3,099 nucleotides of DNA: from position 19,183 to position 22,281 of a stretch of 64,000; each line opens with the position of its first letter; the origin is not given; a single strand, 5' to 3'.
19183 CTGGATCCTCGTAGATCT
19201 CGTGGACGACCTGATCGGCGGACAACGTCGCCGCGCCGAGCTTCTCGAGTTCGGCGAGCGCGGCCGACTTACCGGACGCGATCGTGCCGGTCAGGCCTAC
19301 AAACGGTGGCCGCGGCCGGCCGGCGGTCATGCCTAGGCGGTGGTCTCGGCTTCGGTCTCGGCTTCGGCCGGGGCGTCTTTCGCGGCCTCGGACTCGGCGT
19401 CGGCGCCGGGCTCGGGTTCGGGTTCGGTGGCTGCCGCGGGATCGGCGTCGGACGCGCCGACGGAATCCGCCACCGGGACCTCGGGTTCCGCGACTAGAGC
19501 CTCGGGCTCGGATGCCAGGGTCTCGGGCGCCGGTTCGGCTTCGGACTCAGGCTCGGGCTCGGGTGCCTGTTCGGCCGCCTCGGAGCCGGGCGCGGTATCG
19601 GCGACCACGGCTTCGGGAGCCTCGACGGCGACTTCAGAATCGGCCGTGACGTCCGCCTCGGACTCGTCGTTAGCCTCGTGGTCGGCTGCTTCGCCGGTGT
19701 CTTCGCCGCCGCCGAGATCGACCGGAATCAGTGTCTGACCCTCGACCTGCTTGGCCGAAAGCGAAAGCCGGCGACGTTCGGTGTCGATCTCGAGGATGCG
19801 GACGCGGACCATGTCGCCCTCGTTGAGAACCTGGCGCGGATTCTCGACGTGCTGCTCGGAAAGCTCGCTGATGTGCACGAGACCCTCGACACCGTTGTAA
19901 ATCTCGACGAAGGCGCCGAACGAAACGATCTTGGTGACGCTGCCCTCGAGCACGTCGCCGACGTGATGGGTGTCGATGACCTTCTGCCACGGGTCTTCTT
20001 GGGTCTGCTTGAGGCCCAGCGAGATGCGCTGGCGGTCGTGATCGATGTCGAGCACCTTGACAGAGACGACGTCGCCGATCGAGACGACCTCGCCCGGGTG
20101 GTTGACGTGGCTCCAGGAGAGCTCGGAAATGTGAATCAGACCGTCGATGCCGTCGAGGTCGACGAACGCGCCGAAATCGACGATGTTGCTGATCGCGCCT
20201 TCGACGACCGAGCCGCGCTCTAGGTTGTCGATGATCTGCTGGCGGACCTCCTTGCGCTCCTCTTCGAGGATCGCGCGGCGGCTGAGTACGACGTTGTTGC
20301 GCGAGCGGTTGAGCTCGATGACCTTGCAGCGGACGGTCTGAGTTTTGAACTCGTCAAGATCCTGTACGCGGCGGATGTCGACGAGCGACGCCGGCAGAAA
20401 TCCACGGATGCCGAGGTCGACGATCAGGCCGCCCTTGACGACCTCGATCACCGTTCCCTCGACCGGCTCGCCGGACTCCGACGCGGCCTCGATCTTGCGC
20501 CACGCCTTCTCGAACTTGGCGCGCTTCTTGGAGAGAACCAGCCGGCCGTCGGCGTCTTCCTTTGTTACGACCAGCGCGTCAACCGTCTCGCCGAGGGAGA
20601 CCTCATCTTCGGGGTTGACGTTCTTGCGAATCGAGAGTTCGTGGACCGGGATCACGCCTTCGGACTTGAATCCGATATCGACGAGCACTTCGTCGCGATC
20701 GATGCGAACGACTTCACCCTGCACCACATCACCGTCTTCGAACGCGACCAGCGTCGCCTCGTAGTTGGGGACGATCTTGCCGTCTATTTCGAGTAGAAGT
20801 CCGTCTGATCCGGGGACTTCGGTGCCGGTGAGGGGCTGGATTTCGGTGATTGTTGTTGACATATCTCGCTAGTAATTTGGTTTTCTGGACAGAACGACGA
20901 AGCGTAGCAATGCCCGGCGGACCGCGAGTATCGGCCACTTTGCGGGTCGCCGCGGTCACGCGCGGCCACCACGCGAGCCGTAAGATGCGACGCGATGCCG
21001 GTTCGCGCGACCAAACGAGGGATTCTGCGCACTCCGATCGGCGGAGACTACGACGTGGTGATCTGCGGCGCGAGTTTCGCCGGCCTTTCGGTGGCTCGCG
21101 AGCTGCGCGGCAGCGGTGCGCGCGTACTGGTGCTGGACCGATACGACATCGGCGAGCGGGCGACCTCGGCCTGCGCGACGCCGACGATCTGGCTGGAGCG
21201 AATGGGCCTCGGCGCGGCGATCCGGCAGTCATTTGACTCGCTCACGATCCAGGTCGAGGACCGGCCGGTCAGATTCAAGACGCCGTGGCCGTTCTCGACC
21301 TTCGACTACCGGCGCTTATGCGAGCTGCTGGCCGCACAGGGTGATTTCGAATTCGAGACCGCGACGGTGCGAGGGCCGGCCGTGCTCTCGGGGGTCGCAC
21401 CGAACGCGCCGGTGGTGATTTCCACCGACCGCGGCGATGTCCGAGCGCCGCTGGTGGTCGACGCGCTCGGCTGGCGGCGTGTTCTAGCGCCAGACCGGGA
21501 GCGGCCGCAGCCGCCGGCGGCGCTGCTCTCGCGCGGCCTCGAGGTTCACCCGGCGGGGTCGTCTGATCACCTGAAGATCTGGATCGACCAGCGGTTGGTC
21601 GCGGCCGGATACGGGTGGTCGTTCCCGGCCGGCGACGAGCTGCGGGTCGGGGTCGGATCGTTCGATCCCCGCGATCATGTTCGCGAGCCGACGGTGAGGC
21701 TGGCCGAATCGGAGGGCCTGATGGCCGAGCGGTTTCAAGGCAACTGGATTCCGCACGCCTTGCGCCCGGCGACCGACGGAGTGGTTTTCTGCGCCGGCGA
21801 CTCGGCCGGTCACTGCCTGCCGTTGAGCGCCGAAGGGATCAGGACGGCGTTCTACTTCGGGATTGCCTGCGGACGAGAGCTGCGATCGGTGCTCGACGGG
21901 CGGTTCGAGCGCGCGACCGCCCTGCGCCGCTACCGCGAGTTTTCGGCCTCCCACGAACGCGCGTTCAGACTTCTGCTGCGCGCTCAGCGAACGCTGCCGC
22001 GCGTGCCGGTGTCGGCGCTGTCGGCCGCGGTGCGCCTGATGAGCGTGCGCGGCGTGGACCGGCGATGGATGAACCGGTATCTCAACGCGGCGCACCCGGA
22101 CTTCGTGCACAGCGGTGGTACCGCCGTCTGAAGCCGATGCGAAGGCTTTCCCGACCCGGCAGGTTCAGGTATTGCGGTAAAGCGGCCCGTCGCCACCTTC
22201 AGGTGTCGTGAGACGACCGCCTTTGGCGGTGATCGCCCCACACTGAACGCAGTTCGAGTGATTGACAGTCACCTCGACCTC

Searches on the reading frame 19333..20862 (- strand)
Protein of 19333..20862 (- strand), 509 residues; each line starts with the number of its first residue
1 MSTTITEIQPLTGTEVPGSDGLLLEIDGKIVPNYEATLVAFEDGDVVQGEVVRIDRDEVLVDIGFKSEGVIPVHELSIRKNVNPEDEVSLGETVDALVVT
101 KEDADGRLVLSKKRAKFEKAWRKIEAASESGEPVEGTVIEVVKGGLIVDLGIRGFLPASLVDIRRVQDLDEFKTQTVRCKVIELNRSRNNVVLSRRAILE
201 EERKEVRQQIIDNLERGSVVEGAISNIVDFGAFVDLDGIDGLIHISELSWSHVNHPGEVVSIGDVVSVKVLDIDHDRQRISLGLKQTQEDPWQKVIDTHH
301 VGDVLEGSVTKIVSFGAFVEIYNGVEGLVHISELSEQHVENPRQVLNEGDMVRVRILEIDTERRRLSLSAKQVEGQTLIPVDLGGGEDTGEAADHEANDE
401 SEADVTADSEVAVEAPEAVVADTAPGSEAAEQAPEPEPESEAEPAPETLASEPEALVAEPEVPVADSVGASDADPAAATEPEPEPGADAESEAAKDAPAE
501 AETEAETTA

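Call 32: search_protein_families(library=pfam, proteins=[window:19333-20862:-], max_evalue=0.00001)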
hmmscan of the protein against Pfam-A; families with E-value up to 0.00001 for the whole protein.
window:19333-20862:- (509 aa): 3 families
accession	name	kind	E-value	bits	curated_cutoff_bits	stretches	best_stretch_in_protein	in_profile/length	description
PF00575.29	S1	-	1.8e-77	256.1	22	4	215-285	3-74/74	S1 RNA binding domain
PF23459.1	S1_RRP5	-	8.3e-25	87.6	27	1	302-369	4-71/72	RRP5 S1 domain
PF21710.3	Spt6_S1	-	1.2e-10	42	27.5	0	298-370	13-86/91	Spt6, S1/OB domain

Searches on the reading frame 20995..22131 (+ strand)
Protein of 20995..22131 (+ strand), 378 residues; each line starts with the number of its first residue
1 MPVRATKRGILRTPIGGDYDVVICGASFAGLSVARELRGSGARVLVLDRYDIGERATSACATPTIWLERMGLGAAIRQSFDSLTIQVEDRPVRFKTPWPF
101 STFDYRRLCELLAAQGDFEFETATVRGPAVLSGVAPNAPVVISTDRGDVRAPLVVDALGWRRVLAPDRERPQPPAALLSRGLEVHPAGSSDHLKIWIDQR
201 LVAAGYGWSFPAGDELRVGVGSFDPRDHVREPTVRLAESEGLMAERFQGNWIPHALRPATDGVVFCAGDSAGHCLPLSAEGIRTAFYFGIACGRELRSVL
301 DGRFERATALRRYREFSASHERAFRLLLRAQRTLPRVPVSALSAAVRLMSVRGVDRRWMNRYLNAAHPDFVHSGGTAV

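Call 32: search_protein_families(library=pfam, proteins=[window:20995-22131:+], max_evalue=0.00001)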
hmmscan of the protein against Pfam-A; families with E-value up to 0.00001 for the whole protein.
window:20995-22131:+ (378 aa): 2 families
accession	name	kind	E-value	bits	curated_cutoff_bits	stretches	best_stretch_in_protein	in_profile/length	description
PF01494.25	FAD_binding_3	-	2.5e-08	34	22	0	18-57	1-40/349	FAD binding domain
PF01266.30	DAO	-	1.8e-06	28.2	27.9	1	20-61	1-43/353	FAD dependent oxidoreductase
